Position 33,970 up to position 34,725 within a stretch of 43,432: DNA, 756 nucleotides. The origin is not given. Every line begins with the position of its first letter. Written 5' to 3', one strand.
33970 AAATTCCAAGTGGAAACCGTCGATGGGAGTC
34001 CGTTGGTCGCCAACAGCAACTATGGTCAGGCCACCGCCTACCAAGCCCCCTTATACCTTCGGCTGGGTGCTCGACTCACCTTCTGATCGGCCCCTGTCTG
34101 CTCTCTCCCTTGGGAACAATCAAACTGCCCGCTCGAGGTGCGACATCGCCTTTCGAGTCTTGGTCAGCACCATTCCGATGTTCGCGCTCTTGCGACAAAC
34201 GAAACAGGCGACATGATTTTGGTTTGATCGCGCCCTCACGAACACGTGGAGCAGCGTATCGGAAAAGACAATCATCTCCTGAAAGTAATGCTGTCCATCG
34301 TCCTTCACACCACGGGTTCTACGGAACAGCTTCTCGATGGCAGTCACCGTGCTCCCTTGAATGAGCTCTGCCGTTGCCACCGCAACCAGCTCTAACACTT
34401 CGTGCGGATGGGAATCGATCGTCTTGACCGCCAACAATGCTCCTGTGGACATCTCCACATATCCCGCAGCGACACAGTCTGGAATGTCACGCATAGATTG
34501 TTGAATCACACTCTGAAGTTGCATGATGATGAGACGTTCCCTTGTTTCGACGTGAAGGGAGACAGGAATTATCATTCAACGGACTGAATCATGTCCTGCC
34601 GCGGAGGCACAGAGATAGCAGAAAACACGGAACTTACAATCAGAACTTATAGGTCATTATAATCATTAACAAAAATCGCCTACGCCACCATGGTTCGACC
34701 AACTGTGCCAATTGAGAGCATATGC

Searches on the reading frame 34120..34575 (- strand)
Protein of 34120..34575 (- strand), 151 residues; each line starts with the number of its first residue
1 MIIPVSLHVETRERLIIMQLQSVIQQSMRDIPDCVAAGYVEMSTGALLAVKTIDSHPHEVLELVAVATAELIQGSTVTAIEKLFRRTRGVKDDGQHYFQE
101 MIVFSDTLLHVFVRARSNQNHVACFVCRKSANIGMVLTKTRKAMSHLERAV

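Call 3: search_protein_families(library=pfam, proteins=[window:34120-34575:-], max_evalue=1)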
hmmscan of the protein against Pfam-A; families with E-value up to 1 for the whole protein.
window:34120-34575:- (151 aa): 1 family
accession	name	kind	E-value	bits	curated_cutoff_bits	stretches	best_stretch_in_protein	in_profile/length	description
PF05310.17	Tenui_NS3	-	0.0028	18.2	25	1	91-133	68-110/186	Tenuivirus movement protein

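Call 4: search_protein_families(library=ncbifam, proteins=[window:34120-34575:-], max_evalue=1)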
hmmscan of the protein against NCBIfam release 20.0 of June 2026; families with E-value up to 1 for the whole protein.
window:34120-34575:- (151 aa): 0 families

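Call 35: search_protein_families(library=pfam, proteins=[window:34120-34575:-], max_evalue=5)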
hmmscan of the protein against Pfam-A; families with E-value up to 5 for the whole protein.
window:34120-34575:- (151 aa): 1 family
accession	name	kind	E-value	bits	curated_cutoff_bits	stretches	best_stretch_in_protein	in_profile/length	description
PF05310.17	Tenui_NS3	-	0.0028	18.2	25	1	91-133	68-110/186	Tenuivirus movement protein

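Call 44: search_solved_structures(query=window:34123-34524:-, max_evalue=10, show_alignments=2)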
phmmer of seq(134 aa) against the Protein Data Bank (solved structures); distinct sequences matched with E-value up to 10: 1.
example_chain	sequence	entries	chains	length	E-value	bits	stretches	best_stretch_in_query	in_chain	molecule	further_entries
6koi_A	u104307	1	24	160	0.28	14.5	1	61-131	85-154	Sorting nexin-11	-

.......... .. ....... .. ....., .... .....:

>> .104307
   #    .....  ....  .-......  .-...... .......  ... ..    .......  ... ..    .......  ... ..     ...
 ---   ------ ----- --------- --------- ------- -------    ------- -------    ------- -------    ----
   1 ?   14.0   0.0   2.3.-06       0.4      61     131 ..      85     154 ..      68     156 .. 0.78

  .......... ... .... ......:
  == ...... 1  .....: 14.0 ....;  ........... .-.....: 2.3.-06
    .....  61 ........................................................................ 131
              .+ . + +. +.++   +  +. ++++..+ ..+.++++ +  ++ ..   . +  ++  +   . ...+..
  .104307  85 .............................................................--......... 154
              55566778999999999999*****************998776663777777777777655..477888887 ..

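Call 52: find_homologous_proteins(query=window:34123-34524:-, max_evalue=0.00001)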
Query window:34123-34524:- (134 aa): 330 proteins with E <= 0.00001 among 344 candidates; the best 120 are listed.
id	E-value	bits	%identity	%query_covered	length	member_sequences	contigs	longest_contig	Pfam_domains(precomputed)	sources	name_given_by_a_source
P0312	7.0e-77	273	96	100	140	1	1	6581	-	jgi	-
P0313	1.0e-76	272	96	100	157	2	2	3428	-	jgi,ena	-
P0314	4.7e-76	270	96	99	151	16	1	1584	-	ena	-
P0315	6.5e-75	267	95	99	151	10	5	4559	-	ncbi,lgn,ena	-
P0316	9.7e-68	243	83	99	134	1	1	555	-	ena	-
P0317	1.4e-67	243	84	100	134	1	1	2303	-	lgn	-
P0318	1.4e-66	240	84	100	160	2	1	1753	-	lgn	-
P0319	1.2e-62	227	75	100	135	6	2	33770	-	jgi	jgi:hypothetical protein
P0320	1.2e-62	227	77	100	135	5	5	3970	-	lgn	-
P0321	3.9e-62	225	77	99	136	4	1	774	-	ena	-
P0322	2.0e-61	223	77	100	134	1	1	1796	-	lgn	-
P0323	6.8e-61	221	76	100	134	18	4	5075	-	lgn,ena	-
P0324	6.4e-59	215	74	100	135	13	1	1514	-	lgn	-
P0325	5.3e-56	206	70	99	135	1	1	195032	-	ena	-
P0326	5.4e-56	206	70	99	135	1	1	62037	-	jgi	-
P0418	1.4e-47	178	63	99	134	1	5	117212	-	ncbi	-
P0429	3.5e-47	177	58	99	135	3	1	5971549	-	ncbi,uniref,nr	ncbi:hypothetical protein C7S18_23325 [Ahniella affigens]|uniref:Roadblock/LAMTOR2 domain-containing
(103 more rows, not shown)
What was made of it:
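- On Roadblock/LC7 (MglB-like) superfamily - the 134-aa partner: One UniRef entry is named 'Roadblock/LAMTOR2 domain-containing' (call 52).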

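Call 55: search_solved_structures(query=A5, max_evalue=10, show_alignments=2)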
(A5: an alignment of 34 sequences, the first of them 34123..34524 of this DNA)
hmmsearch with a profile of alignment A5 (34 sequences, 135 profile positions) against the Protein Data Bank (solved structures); distinct sequences matched with E-value up to 10: 11.
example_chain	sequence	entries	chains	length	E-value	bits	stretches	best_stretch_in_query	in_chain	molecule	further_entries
6koi_A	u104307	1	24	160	0.08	15.6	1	67-133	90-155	Sorting nexin-11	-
4pzg_A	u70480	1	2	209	0.16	14.6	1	67-113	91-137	Sorting nexin-10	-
4on3_A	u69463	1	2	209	0.17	14.6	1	67-113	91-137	Sorting nexin-10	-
5x8p_e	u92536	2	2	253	0.31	13.7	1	50-134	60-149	30S ribosomal protein S5, chloroplastic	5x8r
4ikd_A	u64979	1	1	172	0.36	13.5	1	67-115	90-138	Sorting nexin-11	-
4v61_AE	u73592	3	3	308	0.46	13.2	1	50-134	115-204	Ribosomal Protein S5 | 30S ribosomal protein S5, chloroplastic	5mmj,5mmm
6kok_A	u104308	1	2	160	0.63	12.7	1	67-112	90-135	Sorting nexin-11,Uncharacterized protein SNX10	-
3f4n_A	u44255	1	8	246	0.64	12.7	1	9-63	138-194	Pyridoxine 5'-phosphate synthase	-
9w2m_E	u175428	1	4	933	1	12.1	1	68-104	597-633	NLR family, pyrin domain containing 4F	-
12dl_MA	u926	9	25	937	1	12.1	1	68-104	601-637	NLR family, pyrin domain containing 4F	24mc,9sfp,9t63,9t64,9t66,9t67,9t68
4ikb_A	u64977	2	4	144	1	12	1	67-108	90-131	Sorting nexin-11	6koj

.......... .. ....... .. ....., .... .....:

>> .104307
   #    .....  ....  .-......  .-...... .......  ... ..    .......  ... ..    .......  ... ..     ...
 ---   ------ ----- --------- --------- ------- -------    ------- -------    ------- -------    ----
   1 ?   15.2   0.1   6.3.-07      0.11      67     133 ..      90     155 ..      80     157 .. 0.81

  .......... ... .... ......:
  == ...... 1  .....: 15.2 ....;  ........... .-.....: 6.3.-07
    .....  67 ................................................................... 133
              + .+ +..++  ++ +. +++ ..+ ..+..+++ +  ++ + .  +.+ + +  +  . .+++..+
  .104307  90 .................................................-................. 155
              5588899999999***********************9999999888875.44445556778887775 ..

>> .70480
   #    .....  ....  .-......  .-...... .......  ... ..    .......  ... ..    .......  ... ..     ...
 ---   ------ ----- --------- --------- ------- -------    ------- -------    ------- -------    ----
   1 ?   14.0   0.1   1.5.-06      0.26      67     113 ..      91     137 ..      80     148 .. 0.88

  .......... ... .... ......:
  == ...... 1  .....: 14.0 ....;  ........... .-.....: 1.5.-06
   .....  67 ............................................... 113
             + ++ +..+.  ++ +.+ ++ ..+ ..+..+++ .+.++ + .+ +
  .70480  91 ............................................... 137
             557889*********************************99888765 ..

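Call 60: predict_structure(alignment_id=A5)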
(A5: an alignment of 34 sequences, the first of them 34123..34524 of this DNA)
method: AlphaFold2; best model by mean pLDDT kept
length: 134 residues; sequences in the alignment: 34
mean_pLDDT: 84.2   pTM: 0.75
mean pLDDT of the five models: 84.2, 82.8, 82.5, 80.9, 78.6
residues with pLDDT >= 90: 62; 70-90: 50; 50-70: 22; < 50: 0
segments of 3 or more residues with pLDDT < 50: none
pLDDT, mean of each block of 10 residues (from residue 1): 91 94 85 84 67 68 74 74 85 91 91 94 95 91
secondary structure, 60 per line:
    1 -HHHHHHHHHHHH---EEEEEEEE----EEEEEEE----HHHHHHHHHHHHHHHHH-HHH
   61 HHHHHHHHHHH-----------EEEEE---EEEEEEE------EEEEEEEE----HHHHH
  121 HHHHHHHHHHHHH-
elements in order: H2-13 E17-24 E29-35 H40-56 H58-71 E83-87 E91-97 E104-111 H116-133
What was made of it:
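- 34123..34524 (-): Conserved 134-aa Roadblock/LC7-fold partner, divergently transcribed. The true start is Met18 of the 151-aa ORF 34120-34575. AF2 pLDDT 84 (call 60).
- On Roadblock/LC7 (MglB-like) superfamily - the 134-aa partner: AF2 pLDDT is 84 with the matching topology (call 60).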

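Call 65: fold_search(model_id=the predicted structure, library=pdb)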
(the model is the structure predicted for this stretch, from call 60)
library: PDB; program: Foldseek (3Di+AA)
matches with E <= 10: 1553; with E <= 0.001: 90
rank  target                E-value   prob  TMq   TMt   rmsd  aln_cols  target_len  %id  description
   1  1j3w_C                3.7e-07  1.00  0.71  0.72   3.0       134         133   17  Structure of Gliding protein-mglB from Thermus Thermophilus HB8 (released 2004-04-13)
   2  3t1r_B                7.3e-07  1.00  0.70  0.70   2.7       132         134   17  MglB with tetrameric arrangement (released 2011-08-31)
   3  3t1r_D                1.1e-06  1.00  0.70  0.70   2.7       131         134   17  MglB with tetrameric arrangement (released 2011-08-31)
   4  3t1r_C                1.1e-06  1.00  0.61  0.60   3.8       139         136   18  MglB with tetrameric arrangement (released 2011-08-31)
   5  1j3w_A                1.1e-06  1.00  0.72  0.72   3.0       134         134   17  Structure of Gliding protein-mglB from Thermus Thermophilus HB8 (released 2004-04-13)
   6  1j3w_B                1.3e-06  1.00  0.71  0.71   2.9       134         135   18  Structure of Gliding protein-mglB from Thermus Thermophilus HB8 (released 2004-04-13)
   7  3t1s                  1.4e-06  1.00  0.71  0.71   3.1       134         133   17  MglB Homodimer (released 2011-08-31)
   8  3kye_B                1.4e-06  1.00  0.65  0.70   3.8       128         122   12  Crystal Structure of Roadblock/LC7 Domain from Streptomyces avermitilis (released 2009-12-22)
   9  3kye_A                1.7e-06  1.00  0.67  0.74   3.6       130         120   13  Crystal Structure of Roadblock/LC7 Domain from Streptomyces avermitilis (released 2009-12-22)
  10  6b9x_B                2.2e-06  1.00  0.63  0.66   4.4       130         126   16  Crystal structure of Ragulator (released 2017-11-08)
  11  6hjm_B                2.4e-06  1.00  0.69  0.73   3.4       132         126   12  Myxococcus xanthus MglB (released 2019-12-04)
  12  3t12_C                2.7e-06  1.00  0.68  0.68   3.3       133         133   16  MglA in complex with MglB in transition state (released 2011-08-31)
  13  3t12_B                2.7e-06  1.00  0.67  0.68   3.3       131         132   15  MglA in complex with MglB in transition state (released 2011-08-31)
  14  3kye_C                2.8e-06  1.00  0.64  0.70   4.2       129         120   12  Crystal Structure of Roadblock/LC7 Domain from Streptomyces avermitilis (released 2009-12-22)
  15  5y39_B                3.0e-06  1.00  0.64  0.73   3.9       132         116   14  Crystal structure of Ragulator complex (p18 76-145) (released 2017-12-06)
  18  3t1r_A                4.1e-06  1.00  0.72  0.72   3.0       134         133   16  MglB with tetrameric arrangement (released 2011-08-31)
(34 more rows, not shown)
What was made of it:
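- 34123..34524 (-): Foldseek top hits are MglB, TM 0.71, E 3.7e-7 (call 65).
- On Roadblock/LC7 (MglB-like) superfamily - the 134-aa partner: Foldseek's top hits are MglB 1j3w and 3t1r (TM 0.70-0.72, E 3.7e-7), followed by LAMTOR and MglC (call 65).
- Closest known: MglA/MglB, the Streptomyces conservon CvnB/CvnD, and LAMTOR/Rag. Same: The partner has the MglB/Roadblock fold (call 65).
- It has a Roadblock fold (calls 60, 65). The partner has a Roadblock fold, which is typical of NTPase regulators (call 65).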

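Call 71: search_protein_families(library=padloc, proteins=[window:34123-34524:-], max_evalue=0.01)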
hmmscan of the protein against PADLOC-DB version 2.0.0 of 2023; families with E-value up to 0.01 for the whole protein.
window:34123-34524:- (134 aa): 0 families
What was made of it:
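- On Polymorphic toxin / toxin-immunity system: PADLOC is negative (call 71).
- Tried and rejected: Defence-system reading: PADLOC is negative for the window protein and its partner (call 71).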

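Call 72: search_protein_families(library=pfam, proteins=[window:34123-34524:-], max_evalue=0.1)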
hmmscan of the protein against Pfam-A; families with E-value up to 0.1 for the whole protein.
window:34123-34524:- (134 aa): 1 family
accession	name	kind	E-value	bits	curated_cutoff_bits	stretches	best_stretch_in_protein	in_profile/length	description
PF05310.17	Tenui_NS3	-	0.0023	18.5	25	1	74-116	68-110/186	Tenuivirus movement protein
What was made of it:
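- Tried and rejected: Roadblock assignment of the neighbour by sequence: this failed in Pfam (calls 3, 35, 72), in PDB phmmer (call 44) and in a PDB profile search (call 55).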

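Call 86: find_encoding_contigs(protein=P0429, flank=5000, max_places=1)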
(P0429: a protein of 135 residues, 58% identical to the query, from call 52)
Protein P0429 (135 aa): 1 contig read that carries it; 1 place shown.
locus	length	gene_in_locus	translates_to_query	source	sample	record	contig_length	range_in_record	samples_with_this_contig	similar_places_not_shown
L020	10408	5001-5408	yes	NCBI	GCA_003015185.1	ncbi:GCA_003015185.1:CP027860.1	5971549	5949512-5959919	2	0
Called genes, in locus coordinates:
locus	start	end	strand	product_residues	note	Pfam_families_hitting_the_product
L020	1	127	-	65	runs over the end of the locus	PF10055:DUF2292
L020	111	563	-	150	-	PF02082:Rrf2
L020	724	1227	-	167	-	PF01292:Ni_hydr_CYTB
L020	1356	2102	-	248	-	PF00196:GerE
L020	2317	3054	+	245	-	-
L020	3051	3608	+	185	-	PF03029:ATP_bind_1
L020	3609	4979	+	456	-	PF00005:ABC_tran, PF22784:PTP-SAK, PF22785:Tc-R-P, PF00782:DSPc (weak), PF22741:PTP-NADK (weak)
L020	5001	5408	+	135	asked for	-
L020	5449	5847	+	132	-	PF03259:Robl_LC7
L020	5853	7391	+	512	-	PF00111:Fer2, PF00970:FAD_binding_6, PF00175:NAD_binding_1, PF01152:Bac_globin (weak)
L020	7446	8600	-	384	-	PF03372:Exo_endo_phos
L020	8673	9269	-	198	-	PF00677:Lum_binding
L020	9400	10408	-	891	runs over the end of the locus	PF00989:PAS, PF08448:PAS_4, PF13188:PAS_8 (faint), PF13426:PAS_9 (weak), PF00990:GGDEF, PF00563:EAL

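Call 87: find_encoding_contigs(protein=P0325, flank=5000, max_places=1)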
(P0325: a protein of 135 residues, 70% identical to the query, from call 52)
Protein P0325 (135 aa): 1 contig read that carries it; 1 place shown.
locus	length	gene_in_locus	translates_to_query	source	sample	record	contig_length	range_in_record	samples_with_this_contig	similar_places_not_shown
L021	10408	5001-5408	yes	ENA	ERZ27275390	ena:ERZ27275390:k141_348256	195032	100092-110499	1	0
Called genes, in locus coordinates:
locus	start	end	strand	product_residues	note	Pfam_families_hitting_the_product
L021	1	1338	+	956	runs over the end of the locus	PF00989:PAS, PF08448:PAS_4, PF13426:PAS_9, PF08447:PAS_3, PF00989:PAS, PF13188:PAS_8, PF08448:PAS_4, PF13426:PAS_9, +5 more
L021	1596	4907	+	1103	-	PF00005:ABC_tran, PF13304:AAA_21 (faint), PF00005:ABC_tran, PF22784:PTP-SAK, PF22785:Tc-R-P, PF00782:DSPc (weak), PF22741:PTP-NADK (faint)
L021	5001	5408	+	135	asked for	-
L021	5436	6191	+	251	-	-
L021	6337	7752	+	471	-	-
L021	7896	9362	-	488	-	PF01833:TIG, PF01839:FG-GAP (faint), PF13517:FG-GAP_3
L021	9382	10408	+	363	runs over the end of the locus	-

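Call 88: find_encoding_contigs(protein=P0418, flank=5000, max_places=1)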
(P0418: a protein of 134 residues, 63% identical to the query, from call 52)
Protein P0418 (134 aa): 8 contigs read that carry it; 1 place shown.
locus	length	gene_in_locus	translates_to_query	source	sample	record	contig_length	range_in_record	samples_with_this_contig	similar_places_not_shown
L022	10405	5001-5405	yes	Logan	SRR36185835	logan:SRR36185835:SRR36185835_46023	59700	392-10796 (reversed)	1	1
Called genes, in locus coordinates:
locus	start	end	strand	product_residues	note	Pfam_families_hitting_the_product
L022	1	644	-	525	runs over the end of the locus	PF00072:Response_reg, PF00989:PAS, PF08448:PAS_4, PF13188:PAS_8 (faint), PF13426:PAS_9, PF00512:HisKA (weak), PF02518:HATPase_c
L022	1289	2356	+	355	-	-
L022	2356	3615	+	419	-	-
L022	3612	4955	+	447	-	PF00005:ABC_tran, PF13191:AAA_16 (weak), PF22784:PTP-SAK, PF00782:DSPc (weak), PF22785:Tc-R-P, PF22741:PTP-NADK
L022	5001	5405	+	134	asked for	-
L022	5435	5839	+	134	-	-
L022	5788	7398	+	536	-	PF00149:Metallophos, PF12850:Metallophos_2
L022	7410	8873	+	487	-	PF00025:Arf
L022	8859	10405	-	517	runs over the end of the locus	PF08448:PAS_4, PF13426:PAS_9, PF08447:PAS_3, PF08448:PAS_4, PF13426:PAS_9, PF07568:HisKA_2, PF13581:HATPase_c_2, PF02518:HATPase_c, +3 more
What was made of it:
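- An Arf-family GTPase lies in L022 (call 88).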
